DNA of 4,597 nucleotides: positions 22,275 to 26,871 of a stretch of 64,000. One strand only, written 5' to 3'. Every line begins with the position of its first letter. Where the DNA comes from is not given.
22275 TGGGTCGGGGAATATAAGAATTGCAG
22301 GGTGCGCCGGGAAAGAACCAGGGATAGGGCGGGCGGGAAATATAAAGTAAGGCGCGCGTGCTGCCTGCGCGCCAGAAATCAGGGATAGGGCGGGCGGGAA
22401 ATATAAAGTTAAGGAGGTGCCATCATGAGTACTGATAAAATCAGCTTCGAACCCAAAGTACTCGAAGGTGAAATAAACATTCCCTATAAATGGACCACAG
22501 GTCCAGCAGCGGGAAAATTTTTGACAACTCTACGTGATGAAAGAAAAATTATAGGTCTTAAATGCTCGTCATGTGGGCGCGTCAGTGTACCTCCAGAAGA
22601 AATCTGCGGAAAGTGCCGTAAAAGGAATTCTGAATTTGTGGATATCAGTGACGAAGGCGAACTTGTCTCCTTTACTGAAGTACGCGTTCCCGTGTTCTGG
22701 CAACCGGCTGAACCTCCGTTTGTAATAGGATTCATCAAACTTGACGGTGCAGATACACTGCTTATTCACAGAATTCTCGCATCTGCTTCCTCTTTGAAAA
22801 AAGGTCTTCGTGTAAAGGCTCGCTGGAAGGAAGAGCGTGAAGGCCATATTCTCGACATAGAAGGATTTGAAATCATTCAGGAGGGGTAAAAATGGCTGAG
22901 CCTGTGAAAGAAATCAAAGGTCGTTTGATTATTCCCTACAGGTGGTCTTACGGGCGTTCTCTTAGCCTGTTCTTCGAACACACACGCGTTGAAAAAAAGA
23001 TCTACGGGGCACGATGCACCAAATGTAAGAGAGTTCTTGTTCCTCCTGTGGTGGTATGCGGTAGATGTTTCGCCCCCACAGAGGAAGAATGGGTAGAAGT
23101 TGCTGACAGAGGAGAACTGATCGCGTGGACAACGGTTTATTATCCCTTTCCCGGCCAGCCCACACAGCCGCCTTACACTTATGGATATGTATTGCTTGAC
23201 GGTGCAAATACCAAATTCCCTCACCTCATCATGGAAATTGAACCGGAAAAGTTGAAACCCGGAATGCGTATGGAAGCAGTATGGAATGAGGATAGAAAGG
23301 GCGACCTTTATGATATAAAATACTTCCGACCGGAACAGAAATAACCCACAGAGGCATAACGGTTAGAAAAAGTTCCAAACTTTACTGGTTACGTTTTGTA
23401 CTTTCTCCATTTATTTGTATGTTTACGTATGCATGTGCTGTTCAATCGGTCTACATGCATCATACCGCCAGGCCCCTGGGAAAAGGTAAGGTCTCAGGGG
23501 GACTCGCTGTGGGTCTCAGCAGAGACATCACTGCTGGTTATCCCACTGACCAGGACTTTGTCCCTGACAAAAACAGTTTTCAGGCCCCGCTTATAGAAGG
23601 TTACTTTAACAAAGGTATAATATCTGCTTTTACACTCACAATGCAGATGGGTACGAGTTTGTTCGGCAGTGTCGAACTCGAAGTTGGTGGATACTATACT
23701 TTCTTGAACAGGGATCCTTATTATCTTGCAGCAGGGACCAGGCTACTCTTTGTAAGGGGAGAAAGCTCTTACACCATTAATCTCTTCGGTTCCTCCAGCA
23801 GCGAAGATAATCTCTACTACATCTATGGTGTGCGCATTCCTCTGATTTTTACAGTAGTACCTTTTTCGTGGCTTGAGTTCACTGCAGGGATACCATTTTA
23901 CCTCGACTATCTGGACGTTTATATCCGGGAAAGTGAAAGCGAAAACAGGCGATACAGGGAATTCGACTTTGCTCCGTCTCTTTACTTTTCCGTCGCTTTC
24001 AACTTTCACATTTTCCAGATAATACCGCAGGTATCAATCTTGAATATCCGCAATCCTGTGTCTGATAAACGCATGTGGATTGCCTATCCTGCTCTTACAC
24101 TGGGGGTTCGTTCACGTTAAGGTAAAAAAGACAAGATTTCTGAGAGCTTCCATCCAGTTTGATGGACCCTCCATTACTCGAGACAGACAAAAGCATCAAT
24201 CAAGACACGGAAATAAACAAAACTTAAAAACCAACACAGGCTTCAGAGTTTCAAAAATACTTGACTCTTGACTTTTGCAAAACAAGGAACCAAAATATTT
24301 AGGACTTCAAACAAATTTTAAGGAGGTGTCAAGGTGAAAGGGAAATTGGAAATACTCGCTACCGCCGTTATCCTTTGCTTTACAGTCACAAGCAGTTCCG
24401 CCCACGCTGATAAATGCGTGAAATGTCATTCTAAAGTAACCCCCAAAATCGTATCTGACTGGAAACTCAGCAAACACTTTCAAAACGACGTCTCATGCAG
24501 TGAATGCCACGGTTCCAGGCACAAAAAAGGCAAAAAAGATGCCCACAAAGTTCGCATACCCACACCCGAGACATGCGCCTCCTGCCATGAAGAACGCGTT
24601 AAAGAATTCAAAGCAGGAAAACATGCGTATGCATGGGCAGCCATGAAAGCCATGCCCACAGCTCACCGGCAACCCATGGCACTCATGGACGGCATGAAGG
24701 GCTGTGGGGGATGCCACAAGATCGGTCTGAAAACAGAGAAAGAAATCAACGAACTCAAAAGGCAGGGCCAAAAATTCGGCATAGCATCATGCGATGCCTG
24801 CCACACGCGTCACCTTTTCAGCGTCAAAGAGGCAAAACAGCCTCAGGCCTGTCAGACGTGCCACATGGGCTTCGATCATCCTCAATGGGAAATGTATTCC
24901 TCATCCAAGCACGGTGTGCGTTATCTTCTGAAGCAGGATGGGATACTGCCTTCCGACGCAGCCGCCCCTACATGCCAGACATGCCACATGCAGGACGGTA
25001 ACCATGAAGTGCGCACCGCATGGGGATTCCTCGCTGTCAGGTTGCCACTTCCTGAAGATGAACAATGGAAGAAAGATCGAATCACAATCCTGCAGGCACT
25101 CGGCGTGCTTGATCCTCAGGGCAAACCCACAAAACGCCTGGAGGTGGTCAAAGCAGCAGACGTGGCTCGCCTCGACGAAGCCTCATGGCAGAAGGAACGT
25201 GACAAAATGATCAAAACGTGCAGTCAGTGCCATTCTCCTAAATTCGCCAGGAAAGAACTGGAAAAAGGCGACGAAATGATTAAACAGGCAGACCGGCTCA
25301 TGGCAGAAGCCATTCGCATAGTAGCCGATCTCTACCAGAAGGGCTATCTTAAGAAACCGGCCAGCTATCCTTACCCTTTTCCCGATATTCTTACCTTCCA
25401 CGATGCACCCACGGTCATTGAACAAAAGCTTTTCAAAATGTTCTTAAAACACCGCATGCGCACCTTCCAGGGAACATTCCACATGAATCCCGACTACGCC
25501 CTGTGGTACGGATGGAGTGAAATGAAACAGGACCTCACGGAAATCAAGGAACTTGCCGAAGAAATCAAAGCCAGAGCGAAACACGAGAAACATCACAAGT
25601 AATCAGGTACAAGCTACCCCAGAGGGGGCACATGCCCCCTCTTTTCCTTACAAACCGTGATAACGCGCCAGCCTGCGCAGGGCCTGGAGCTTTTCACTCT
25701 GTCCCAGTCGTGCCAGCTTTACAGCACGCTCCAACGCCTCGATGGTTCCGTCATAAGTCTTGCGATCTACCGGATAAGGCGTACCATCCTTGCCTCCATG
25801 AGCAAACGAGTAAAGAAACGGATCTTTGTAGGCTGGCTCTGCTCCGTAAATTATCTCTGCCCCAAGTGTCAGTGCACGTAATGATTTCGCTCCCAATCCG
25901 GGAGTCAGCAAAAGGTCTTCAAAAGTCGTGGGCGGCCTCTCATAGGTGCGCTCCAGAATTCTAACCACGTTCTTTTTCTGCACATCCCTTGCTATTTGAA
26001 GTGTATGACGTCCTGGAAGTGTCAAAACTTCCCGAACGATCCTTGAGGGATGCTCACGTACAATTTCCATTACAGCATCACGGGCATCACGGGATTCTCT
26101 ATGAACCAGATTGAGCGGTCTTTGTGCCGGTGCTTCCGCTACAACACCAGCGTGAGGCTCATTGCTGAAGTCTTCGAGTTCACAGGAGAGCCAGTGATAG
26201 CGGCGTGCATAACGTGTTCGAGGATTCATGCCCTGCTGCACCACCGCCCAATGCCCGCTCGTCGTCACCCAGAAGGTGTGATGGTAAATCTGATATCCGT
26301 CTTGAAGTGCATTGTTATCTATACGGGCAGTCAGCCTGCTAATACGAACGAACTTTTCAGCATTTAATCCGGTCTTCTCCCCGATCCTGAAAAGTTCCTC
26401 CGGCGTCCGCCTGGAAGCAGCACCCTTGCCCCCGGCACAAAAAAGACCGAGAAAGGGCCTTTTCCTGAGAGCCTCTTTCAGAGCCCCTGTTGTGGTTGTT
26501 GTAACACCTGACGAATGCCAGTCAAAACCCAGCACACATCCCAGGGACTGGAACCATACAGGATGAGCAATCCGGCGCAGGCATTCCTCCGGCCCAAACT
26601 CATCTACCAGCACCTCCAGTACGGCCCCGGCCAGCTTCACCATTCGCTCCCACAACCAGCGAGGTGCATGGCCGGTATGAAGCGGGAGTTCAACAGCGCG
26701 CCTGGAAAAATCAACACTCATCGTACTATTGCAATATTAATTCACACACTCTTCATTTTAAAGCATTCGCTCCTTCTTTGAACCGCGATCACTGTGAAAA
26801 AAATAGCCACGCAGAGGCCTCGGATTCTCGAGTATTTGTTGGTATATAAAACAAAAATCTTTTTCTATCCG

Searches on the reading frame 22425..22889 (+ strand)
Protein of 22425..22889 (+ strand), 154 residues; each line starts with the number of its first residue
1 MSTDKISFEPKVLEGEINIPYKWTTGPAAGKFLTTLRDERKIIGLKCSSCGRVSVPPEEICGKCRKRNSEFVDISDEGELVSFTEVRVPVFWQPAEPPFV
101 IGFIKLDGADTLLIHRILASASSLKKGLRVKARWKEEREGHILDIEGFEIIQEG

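Call 9: search_protein_families(library=pfam, proteins=[window:22425-22889:+])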
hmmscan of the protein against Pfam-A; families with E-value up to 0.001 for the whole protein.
window:22425-22889:+ (154 aa): 2 families
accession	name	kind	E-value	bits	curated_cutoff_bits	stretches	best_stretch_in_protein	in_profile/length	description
PF01796.24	OB_ChsH2_C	-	7.6e-11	42.2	27.1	1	72-135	2-65/65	ChsH2, C-terminal OB-fold domain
PF12172.15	zf-ChsH2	-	1.4e-07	31.6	23.2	1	37-68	4-35/37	ChsH2, rubredoxin-like zinc ribbon domain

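Call 13: find_encoding_contigs(protein=window:22425-22889:+, flank=10000, max_places=10)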
Protein window:22425-22889:+ (154 aa): no gene with exactly this product is on record in the collection.

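Call 23: list_cluster_members(proteins=[P0001, P0002, window:22425-22889:+, window:16686-17291:+, window:24334-25602:+])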
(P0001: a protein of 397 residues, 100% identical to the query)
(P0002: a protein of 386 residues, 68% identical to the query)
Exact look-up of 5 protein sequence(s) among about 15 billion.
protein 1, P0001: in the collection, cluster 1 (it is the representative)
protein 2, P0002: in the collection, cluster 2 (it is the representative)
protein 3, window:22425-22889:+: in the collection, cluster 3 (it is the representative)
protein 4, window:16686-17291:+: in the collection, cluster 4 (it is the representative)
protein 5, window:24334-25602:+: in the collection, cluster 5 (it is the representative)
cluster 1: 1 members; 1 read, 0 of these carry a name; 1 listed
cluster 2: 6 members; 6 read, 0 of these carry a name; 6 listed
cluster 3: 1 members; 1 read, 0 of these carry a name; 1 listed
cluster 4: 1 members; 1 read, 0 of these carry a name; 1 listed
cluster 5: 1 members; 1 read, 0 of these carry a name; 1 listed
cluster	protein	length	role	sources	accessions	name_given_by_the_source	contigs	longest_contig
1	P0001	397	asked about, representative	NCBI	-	-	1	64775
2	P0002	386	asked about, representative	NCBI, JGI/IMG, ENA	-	-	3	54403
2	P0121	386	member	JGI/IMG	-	-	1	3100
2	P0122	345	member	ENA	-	-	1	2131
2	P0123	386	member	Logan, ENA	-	-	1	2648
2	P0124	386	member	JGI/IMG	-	-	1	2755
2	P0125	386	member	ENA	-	-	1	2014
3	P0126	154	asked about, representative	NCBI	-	-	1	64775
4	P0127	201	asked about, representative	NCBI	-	-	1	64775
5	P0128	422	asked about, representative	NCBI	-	-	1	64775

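Call 55: search_protein_families(library=ncbifam, proteins=[window:22425-22889:+], max_evalue=0.01)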
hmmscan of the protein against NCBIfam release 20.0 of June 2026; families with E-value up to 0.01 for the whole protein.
window:22425-22889:+ (154 aa): 1 family
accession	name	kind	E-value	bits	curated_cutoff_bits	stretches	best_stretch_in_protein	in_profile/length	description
NF053627.1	BnzsclthlBbsAGT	equivalog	1e-07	32.1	250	1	42-108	36-100/145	benzoylsuccinyl-CoA thiolase subunit BbsA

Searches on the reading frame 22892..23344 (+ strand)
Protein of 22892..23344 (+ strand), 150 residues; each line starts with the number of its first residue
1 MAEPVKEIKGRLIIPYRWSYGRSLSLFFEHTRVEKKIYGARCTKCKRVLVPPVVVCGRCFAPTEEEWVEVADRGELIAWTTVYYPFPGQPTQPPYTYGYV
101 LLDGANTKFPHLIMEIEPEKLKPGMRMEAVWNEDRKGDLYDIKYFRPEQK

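Call 9: search_protein_families(library=pfam, proteins=[window:22892-23344:+])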
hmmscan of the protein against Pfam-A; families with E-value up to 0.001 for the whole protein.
window:22892-23344:+ (150 aa): 2 families
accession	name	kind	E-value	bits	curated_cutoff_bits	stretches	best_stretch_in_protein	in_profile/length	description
PF01796.24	OB_ChsH2_C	-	4.4e-15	55.8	27.1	1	67-131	1-64/65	ChsH2, C-terminal OB-fold domain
PF12172.15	zf-ChsH2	-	1e-05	25.7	23.2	1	36-62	8-34/37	ChsH2, rubredoxin-like zinc ribbon domain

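Call 55: search_protein_families(library=ncbifam, proteins=[window:22892-23344:+], max_evalue=0.01)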
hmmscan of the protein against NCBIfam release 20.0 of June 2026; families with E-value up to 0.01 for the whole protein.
window:22892-23344:+ (150 aa): 1 family
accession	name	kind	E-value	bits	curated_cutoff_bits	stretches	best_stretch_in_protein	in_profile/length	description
NF053627.1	BnzsclthlBbsAGT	equivalog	1.9e-06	27.9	250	1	37-110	36-106/145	benzoylsuccinyl-CoA thiolase subunit BbsA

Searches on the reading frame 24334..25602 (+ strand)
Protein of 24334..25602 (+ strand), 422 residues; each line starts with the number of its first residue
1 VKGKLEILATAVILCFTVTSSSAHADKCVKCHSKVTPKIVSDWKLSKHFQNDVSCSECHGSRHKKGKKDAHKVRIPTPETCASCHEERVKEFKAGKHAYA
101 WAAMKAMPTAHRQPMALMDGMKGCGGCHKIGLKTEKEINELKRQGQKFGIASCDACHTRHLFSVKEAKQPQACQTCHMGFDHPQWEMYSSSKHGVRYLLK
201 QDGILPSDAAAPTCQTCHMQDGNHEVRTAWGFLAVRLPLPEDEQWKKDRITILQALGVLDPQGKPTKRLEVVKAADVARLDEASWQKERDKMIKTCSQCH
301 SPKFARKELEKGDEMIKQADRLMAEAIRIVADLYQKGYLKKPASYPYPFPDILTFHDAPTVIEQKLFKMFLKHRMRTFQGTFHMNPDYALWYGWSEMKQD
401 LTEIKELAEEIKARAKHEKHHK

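Call 9: search_protein_families(library=pfam, proteins=[window:24334-25602:+])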
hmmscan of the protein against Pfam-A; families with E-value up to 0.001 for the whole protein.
window:24334-25602:+ (422 aa): 7 families
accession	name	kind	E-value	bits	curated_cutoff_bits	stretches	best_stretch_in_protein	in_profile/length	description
PF13447.11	Multi-haem_cyto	-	1.9e-31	109.8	21.9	2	51-220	1-175/269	Seven times multi-haem cytochrome CxxCH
PF13435.11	Cytochrome_C554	-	6.9e-11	43.4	20.8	1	80-158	1-84/84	Cytochrome c554 and c-prime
PF14522.11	Cytochrome_C7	-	1.7e-10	41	24.8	0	120-177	12-66/67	Cytochrome c7 and related cytochrome c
PF22113.1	Mtrc-MtrF_II-IV_dom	-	4e-09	36.7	30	0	78-160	81-166/176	Outer membrane cytochrome MtrC/MtrF-like, domains II/IV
PF09699.15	Paired_CXXCH_1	-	6.7e-07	29.3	20.6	0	152-179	8-38/41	Doubled CXXCH motif (Paired_CXXCH_1)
PF14537.11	Cytochrom_c3_2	-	7.8e-05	23.5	25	0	20-86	21-79/79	Cytochrome c3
PF02335.20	Cytochrom_C552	-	0.00015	21.3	24.1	1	43-146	235-342/438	Cytochrome c552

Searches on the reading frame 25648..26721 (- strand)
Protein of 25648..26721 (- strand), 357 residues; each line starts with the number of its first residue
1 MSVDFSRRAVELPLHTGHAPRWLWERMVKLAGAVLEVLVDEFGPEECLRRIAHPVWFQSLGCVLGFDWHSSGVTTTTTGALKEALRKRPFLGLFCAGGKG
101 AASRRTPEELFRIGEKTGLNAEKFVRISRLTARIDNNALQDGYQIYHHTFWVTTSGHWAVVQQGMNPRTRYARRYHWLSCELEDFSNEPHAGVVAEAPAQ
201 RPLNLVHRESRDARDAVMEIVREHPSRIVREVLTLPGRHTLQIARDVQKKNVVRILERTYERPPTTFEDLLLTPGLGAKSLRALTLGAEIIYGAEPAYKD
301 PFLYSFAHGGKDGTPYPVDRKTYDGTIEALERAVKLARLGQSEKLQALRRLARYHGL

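Call 57: search_protein_families(library=pfam, proteins=[window:25648-26721:-], max_evalue=0.00001)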
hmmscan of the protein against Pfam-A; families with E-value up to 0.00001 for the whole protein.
window:25648-26721:- (357 aa): 1 family
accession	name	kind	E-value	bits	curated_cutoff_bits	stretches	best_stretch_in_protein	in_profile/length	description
PF05559.16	DUF763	-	2.1e-125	418.7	35.5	1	10-318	3-319/319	Protein of unknown function (DUF763)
